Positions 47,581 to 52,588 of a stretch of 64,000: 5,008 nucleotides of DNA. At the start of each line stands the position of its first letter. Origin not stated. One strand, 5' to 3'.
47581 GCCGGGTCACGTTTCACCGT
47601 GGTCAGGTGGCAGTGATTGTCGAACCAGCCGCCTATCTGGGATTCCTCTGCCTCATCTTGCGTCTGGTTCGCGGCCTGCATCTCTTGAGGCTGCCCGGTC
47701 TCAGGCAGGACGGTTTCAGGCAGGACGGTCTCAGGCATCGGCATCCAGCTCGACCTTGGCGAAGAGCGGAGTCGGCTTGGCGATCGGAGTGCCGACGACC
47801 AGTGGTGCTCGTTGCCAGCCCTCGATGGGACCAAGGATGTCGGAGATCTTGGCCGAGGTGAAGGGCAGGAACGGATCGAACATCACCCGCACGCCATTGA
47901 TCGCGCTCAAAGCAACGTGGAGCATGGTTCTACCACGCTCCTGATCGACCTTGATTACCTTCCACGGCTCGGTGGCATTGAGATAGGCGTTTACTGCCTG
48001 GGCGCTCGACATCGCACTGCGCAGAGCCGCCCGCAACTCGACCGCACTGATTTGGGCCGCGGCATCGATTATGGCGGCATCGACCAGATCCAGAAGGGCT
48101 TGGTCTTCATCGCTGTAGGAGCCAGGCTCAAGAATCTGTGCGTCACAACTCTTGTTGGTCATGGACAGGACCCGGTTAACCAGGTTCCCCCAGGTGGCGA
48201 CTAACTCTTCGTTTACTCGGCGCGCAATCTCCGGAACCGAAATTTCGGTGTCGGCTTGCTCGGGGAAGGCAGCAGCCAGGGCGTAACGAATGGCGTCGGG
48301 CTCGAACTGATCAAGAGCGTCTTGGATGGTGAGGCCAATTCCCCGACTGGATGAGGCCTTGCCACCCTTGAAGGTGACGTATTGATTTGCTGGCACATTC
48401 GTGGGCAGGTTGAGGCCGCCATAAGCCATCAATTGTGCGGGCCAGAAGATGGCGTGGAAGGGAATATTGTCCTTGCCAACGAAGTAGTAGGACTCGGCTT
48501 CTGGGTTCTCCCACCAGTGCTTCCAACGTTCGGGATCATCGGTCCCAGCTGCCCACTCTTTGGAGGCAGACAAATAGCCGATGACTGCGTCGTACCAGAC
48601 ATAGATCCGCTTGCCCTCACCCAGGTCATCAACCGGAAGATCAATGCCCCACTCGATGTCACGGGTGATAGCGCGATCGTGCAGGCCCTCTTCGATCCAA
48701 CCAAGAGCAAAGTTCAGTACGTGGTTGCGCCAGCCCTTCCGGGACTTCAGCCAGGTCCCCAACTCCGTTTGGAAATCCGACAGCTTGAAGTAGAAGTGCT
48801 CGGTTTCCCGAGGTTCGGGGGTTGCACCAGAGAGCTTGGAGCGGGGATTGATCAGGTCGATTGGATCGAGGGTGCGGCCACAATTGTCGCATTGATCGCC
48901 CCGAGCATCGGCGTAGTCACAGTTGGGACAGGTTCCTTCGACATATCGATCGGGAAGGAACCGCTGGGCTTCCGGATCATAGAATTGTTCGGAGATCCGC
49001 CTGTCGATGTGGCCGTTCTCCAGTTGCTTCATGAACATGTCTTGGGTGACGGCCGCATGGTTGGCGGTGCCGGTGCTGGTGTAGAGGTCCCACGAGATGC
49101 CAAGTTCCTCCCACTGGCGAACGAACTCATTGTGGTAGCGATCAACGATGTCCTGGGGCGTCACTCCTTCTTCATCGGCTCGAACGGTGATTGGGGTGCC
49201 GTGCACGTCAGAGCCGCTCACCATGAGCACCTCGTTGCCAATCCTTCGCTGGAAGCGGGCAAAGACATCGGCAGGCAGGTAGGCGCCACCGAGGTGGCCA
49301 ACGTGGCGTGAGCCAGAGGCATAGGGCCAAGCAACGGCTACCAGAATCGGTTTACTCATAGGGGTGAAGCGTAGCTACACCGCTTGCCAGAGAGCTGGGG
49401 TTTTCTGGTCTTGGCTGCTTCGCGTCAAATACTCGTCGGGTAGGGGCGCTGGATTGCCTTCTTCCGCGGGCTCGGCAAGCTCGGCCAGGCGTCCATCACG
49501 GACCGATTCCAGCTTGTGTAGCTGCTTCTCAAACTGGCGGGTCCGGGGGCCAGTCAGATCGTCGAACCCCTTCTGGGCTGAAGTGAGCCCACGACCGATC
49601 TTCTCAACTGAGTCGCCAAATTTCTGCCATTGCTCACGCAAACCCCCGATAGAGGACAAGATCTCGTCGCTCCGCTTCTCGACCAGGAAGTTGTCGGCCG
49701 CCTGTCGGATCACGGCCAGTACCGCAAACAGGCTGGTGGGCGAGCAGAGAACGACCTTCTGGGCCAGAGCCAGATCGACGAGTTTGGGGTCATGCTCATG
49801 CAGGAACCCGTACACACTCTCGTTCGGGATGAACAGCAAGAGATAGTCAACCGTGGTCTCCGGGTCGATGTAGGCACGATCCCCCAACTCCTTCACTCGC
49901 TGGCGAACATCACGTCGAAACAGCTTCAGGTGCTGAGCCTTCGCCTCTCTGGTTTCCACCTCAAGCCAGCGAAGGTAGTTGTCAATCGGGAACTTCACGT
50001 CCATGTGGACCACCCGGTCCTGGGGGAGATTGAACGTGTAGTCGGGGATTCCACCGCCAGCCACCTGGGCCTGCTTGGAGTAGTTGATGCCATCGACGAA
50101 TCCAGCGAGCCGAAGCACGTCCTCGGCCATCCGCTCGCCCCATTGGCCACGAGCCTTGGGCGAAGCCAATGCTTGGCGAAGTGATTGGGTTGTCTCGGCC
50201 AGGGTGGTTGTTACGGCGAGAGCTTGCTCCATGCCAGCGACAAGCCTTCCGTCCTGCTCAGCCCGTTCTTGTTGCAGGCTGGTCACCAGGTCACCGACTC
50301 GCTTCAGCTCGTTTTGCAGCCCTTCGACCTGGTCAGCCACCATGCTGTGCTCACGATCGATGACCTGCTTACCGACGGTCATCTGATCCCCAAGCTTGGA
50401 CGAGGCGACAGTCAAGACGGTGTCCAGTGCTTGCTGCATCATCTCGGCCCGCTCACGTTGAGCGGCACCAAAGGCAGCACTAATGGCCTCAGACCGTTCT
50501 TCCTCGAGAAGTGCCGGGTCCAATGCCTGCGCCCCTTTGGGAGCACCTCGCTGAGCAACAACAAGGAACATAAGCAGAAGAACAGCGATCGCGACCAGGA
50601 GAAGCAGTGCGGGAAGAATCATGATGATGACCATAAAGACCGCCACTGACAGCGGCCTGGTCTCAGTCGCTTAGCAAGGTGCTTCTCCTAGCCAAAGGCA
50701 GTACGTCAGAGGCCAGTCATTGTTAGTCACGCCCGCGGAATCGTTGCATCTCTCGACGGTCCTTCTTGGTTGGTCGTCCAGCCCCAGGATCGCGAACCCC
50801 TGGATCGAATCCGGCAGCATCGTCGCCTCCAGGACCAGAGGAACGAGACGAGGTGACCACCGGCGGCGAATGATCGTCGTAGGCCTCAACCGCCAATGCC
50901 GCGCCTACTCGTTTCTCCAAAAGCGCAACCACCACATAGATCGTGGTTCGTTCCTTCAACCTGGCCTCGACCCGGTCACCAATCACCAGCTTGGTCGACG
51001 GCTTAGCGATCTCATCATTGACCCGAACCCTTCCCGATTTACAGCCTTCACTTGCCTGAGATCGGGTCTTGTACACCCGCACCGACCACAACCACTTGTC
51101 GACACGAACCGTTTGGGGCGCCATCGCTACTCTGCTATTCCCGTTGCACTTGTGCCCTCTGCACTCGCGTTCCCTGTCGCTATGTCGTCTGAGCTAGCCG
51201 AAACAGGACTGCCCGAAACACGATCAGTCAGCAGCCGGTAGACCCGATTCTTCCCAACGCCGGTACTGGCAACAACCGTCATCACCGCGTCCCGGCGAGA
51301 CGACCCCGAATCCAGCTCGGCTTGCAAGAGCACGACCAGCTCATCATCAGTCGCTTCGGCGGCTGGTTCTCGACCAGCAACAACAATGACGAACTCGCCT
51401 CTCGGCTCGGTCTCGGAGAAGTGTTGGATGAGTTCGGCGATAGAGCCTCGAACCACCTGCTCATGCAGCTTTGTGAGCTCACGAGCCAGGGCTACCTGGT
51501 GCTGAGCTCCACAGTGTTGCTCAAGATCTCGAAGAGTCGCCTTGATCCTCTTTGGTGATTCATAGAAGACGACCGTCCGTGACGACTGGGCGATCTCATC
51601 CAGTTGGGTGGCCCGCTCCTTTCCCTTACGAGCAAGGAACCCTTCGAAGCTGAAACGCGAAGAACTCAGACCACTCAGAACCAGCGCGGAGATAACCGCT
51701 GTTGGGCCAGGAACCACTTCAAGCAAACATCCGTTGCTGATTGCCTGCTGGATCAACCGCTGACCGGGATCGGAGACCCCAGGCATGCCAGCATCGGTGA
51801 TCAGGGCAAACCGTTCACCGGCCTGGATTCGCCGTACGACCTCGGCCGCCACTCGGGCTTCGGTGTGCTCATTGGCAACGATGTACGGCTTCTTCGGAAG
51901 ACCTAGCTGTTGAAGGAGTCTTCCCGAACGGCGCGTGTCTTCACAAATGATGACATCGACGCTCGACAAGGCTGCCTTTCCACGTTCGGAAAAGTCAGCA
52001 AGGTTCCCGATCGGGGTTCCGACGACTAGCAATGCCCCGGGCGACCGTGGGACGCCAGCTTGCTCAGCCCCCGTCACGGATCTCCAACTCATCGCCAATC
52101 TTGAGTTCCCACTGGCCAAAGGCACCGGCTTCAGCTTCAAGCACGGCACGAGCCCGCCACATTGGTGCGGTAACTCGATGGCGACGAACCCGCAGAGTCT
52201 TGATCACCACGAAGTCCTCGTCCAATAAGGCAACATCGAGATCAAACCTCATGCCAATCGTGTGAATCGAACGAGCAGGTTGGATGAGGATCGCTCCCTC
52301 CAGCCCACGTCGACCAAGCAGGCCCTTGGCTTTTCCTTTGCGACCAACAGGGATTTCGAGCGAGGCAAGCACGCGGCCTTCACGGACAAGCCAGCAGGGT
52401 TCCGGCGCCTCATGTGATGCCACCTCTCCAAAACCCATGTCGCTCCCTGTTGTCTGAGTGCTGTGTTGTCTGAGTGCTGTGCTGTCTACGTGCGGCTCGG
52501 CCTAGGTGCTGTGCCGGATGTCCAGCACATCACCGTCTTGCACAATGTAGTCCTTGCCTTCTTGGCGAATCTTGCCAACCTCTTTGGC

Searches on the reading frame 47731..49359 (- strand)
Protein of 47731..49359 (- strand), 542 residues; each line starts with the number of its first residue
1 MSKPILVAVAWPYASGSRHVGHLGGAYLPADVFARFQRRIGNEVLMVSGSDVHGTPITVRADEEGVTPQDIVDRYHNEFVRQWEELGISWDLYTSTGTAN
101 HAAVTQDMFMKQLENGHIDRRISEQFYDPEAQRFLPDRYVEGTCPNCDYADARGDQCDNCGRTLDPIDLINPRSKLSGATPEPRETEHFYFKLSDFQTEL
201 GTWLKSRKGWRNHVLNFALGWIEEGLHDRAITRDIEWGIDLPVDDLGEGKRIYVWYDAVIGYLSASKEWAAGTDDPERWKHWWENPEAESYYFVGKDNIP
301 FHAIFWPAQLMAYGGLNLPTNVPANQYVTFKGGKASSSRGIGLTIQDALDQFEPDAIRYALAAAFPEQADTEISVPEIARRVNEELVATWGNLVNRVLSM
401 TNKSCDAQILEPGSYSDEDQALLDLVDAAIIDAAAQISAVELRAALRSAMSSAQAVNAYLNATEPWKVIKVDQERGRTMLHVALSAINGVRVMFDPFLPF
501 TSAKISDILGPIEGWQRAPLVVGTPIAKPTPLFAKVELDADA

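Call 11: search_protein_families(library=pfam, proteins=[window:47731-49359:-])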
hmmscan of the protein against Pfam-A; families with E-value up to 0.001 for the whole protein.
window:47731-49359:- (542 aa): 5 families
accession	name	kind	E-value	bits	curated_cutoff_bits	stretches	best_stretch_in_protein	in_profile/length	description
PF09334.17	tRNA-synt_1g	-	1.8e-148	494.9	20.1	1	5-398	1-391/391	tRNA synthetases class I (M)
PF19303.5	Anticodon_3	-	8.7e-12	45.6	23.5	1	412-537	4-136/152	Anticodon binding domain of methionyl tRNA ligase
PF00133.28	tRNA-synt_1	-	2.3e-10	40.2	22.7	1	7-243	27-245/414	tRNA synthetases class I (I, L, M and V)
PF01406.26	tRNA-synt_1e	-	1.2e-05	25.3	27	0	309-363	228-282/301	tRNA synthetases class I (C) catalytic domain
PF01921.24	tRNA-synt_1f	-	0.00055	19.4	27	0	328-384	275-331/360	tRNA synthetases class I (K)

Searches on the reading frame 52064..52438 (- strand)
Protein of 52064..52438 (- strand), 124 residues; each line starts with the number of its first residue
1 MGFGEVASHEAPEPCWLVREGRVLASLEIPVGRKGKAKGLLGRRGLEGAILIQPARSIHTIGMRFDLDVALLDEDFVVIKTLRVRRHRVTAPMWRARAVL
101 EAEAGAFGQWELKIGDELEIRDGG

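Call 11: search_protein_families(library=pfam, proteins=[window:52064-52438:-])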
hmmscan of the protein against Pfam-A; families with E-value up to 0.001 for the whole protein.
window:52064-52438:- (124 aa): 1 family
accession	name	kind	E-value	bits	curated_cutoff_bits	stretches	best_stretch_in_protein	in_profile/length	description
PF02643.20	DUF192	-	2.3e-09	37.7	27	1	29-120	5-96/96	Uncharacterized ACR, COG1430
